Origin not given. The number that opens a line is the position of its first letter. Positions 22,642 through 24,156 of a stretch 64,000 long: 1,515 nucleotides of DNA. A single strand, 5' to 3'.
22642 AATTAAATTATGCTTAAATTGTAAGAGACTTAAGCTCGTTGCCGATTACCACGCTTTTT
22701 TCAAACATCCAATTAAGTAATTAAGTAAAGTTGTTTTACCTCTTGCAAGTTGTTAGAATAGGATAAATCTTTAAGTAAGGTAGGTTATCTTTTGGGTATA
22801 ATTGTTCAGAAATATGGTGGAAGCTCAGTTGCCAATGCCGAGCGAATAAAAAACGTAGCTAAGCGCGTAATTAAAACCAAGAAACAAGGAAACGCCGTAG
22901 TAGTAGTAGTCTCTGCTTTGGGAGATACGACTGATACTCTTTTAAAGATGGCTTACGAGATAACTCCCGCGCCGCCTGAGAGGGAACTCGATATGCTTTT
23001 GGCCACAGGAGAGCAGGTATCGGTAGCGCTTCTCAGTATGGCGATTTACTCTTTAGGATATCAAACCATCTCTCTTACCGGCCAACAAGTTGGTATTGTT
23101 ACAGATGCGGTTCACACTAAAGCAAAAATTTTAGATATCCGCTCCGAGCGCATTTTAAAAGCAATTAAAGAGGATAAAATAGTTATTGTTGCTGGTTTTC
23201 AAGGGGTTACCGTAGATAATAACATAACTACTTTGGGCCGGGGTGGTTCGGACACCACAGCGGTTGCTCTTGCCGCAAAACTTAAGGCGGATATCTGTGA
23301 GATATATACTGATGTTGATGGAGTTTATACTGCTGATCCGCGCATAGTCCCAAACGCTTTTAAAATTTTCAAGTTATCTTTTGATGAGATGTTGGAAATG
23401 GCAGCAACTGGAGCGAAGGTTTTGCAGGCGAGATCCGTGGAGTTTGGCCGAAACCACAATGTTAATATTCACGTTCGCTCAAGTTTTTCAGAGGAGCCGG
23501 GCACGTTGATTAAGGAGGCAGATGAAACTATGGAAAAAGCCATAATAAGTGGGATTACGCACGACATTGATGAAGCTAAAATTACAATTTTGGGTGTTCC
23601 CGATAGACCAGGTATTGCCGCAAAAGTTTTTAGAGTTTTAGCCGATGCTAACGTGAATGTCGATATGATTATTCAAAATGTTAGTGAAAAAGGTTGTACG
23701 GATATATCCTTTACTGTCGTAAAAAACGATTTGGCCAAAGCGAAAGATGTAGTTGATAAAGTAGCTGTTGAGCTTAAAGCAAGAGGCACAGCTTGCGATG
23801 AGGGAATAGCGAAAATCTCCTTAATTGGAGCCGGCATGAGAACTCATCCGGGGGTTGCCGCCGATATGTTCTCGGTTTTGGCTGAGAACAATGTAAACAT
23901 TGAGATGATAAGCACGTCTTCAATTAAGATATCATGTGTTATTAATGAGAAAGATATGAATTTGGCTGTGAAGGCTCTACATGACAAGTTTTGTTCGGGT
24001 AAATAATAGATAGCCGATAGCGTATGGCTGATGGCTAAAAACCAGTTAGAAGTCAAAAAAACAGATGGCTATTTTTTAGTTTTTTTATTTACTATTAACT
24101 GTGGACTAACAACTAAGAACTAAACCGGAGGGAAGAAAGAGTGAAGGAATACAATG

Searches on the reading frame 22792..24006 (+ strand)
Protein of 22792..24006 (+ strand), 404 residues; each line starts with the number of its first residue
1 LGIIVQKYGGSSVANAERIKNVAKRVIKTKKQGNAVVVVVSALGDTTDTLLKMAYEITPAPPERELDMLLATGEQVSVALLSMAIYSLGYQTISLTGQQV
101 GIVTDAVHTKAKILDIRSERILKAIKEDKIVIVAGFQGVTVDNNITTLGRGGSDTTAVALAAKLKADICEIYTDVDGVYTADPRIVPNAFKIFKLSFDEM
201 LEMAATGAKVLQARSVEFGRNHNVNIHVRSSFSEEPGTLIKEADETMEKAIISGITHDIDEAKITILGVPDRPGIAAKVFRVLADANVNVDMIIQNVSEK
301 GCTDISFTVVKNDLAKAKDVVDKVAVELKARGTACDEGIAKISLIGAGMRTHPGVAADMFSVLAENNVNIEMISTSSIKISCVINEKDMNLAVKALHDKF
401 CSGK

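Call 12: search_protein_families(library=pfam, proteins=[window:22792-24006:+])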
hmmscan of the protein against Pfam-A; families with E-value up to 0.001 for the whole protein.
window:22792-24006:+ (404 aa): 7 families
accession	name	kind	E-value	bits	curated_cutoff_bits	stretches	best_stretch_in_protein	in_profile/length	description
PF00696.33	AA_kinase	-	1.3e-51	176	24.9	1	3-230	2-234/234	Amino acid kinase family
PF22468.2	ACT_9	-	3.7e-41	139.1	27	2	342-400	1-61/61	ACT domain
PF01842.31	ACT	-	5.8e-25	87.1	27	2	266-324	4-61/66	ACT domain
PF13840.12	ACT_7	-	6.2e-25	87.3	27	1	336-398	3-65/65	ACT domain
PF13740.12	ACT_6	-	2.9e-06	27.5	23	0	264-297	5-37/76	ACT domain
PF13291.12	ACT_4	-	5.2e-05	24.3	27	0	263-323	8-68/80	ACT domain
PF22629.2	ACT_AHAS_ss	-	0.00017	22.1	27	0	269-323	5-61/67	AHAS small subunit-like ACT domain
